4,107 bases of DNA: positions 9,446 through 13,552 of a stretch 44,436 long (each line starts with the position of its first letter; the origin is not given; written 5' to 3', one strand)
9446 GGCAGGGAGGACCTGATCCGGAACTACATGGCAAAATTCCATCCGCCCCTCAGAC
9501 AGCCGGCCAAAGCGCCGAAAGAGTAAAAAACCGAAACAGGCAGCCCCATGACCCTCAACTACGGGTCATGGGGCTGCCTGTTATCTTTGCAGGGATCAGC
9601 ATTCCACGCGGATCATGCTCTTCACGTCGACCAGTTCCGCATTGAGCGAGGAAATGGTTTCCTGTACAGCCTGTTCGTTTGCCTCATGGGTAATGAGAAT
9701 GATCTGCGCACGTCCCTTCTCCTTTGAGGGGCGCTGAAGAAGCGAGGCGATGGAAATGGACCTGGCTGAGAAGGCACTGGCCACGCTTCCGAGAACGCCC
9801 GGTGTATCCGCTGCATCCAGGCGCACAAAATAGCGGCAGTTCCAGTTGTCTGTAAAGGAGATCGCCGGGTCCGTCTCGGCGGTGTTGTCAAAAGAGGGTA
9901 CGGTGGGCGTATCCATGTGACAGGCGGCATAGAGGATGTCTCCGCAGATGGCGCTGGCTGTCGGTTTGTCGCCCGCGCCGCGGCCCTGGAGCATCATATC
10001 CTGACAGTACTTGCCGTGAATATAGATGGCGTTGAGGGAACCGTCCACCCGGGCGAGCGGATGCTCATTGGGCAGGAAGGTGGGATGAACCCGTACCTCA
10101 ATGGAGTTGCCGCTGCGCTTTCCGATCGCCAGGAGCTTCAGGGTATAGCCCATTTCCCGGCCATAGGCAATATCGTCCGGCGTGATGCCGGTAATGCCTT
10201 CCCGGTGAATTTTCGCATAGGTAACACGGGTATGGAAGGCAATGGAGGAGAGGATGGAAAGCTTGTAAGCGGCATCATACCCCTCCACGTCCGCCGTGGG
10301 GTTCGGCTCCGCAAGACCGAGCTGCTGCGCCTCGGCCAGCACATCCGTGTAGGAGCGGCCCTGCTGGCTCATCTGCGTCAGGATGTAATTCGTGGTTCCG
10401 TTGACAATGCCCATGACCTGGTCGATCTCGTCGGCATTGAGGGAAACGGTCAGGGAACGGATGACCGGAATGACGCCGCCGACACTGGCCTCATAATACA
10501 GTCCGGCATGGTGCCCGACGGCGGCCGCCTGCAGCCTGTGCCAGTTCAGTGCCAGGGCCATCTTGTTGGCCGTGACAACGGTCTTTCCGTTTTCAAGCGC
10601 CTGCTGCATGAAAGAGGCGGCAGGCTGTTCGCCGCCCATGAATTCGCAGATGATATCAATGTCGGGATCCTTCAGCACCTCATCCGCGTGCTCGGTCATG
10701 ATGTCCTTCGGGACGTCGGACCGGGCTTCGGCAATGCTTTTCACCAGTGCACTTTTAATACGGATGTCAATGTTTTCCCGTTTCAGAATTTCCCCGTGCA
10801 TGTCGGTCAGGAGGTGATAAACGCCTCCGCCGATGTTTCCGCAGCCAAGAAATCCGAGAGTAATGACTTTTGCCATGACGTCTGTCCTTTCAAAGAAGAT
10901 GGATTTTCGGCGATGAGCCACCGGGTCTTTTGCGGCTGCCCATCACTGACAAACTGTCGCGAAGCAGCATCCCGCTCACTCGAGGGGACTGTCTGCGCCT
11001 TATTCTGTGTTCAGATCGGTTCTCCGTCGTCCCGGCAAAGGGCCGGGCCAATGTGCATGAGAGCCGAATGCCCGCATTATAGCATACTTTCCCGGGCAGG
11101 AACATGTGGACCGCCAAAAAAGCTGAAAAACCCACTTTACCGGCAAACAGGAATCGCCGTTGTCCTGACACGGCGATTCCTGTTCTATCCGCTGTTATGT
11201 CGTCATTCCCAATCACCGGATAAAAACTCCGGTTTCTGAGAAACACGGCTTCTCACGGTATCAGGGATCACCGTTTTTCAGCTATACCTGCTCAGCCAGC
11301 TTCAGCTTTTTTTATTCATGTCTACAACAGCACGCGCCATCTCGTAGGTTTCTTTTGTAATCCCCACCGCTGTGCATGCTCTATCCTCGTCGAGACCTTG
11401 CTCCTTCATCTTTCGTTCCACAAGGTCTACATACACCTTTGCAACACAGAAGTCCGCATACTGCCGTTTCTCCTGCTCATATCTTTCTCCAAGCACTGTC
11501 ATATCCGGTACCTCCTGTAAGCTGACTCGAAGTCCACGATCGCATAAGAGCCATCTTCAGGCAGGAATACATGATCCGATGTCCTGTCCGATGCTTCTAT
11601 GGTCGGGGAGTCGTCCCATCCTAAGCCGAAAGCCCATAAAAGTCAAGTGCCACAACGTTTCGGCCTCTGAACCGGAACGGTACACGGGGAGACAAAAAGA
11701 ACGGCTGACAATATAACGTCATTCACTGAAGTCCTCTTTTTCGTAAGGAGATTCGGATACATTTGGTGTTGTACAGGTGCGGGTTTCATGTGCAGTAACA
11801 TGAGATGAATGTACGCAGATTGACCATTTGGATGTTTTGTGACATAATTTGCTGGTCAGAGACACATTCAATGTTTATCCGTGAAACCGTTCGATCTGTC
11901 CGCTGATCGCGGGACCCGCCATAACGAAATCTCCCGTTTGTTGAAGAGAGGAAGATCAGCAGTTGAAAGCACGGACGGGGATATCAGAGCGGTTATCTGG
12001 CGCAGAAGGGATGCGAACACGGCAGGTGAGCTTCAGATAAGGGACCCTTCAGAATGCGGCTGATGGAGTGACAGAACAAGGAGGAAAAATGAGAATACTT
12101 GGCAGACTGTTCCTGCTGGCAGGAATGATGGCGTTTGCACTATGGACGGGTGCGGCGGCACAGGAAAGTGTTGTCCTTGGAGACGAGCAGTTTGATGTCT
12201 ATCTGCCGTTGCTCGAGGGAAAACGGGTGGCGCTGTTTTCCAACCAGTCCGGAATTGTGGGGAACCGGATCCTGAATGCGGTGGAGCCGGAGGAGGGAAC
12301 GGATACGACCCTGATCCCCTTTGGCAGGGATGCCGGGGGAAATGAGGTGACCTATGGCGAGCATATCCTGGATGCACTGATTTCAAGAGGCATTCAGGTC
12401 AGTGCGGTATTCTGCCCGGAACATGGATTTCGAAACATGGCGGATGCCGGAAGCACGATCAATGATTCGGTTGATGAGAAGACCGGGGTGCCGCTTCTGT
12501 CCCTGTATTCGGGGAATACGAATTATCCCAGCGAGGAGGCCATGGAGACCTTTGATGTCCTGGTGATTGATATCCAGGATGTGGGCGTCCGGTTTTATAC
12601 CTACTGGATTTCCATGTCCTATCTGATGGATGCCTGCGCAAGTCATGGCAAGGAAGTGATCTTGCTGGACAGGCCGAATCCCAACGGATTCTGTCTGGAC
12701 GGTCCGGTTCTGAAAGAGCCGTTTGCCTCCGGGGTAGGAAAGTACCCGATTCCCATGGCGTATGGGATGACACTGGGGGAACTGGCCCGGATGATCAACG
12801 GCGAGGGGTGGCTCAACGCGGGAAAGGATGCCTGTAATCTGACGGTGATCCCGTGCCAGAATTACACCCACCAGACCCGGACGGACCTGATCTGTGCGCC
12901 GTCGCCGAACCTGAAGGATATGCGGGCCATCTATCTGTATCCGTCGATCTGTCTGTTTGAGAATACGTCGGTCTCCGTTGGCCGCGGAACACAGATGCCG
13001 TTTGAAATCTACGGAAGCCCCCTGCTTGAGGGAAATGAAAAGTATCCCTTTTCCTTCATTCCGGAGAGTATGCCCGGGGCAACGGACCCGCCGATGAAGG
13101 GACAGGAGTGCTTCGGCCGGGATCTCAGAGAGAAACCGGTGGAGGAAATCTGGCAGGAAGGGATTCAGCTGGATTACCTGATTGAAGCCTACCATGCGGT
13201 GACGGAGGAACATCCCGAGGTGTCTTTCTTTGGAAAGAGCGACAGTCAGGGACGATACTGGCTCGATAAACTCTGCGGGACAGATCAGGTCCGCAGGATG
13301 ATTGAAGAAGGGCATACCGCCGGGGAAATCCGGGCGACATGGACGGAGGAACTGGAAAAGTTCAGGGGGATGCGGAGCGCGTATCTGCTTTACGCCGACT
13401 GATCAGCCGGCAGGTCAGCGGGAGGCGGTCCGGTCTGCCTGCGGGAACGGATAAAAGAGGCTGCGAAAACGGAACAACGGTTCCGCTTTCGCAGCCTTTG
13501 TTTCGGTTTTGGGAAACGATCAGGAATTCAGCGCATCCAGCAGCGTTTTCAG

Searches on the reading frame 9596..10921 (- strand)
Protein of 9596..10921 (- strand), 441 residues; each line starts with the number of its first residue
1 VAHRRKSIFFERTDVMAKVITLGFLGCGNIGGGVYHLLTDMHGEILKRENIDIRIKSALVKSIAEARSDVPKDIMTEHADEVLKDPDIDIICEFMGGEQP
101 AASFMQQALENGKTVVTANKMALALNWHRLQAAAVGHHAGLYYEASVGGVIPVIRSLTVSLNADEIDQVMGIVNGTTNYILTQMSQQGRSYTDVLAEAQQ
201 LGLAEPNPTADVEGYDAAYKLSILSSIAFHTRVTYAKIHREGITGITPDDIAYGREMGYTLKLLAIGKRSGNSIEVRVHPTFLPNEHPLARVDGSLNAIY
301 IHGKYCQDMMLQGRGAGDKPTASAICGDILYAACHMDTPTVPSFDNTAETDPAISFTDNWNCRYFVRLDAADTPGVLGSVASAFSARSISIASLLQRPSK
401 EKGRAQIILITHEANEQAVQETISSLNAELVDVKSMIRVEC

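Call 66: search_protein_families(library=pfam, proteins=[window:9596-10921:-], max_evalue=0.00001)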
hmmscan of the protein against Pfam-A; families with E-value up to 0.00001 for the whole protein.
window:9596-10921:- (441 aa): 4 families
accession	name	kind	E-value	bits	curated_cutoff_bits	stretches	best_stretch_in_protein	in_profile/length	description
PF00742.24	Homoserine_dh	-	1.2e-64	217.7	22.9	1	152-330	1-173/173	Homoserine dehydrogenase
PF03447.22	NAD_binding_3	-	1.4e-16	61.6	24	1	26-144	1-116/116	Homoserine dehydrogenase, NAD binding domain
PF01842.31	ACT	-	1.1e-10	41.5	27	1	365-428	2-63/66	ACT domain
PF22629.2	ACT_AHAS_ss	-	9.6e-06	26.1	27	0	370-426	5-59/67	AHAS small subunit-like ACT domain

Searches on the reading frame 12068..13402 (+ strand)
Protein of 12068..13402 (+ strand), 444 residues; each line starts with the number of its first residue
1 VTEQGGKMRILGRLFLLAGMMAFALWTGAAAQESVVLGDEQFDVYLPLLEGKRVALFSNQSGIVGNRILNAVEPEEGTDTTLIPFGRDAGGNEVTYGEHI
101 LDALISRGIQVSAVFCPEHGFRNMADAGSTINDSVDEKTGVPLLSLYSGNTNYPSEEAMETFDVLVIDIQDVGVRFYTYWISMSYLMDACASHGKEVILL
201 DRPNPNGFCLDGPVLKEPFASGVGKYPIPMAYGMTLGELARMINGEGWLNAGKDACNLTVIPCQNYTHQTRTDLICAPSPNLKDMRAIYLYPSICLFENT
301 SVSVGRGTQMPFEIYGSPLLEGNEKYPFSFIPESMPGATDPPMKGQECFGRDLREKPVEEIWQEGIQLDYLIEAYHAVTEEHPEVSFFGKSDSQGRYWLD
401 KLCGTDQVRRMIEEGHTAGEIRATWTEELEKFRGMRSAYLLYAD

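Call 66: search_protein_families(library=pfam, proteins=[window:12068-13402:+], max_evalue=0.00001)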
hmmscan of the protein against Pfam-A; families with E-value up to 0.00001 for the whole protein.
window:12068-13402:+ (444 aa): 2 families
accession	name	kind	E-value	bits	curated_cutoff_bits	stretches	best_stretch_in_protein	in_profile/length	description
PF07075.17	NamZ_N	-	4.2e-67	225.9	26.9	1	96-285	13-202/203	Exo-beta-N-acetylmuramidase NamZ, N-terminal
PF20732.2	NamZ_C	-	5.4e-32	112.1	25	1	289-442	1-152/152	Exo-beta-N-acetylmuramidase NamZ, C-terminal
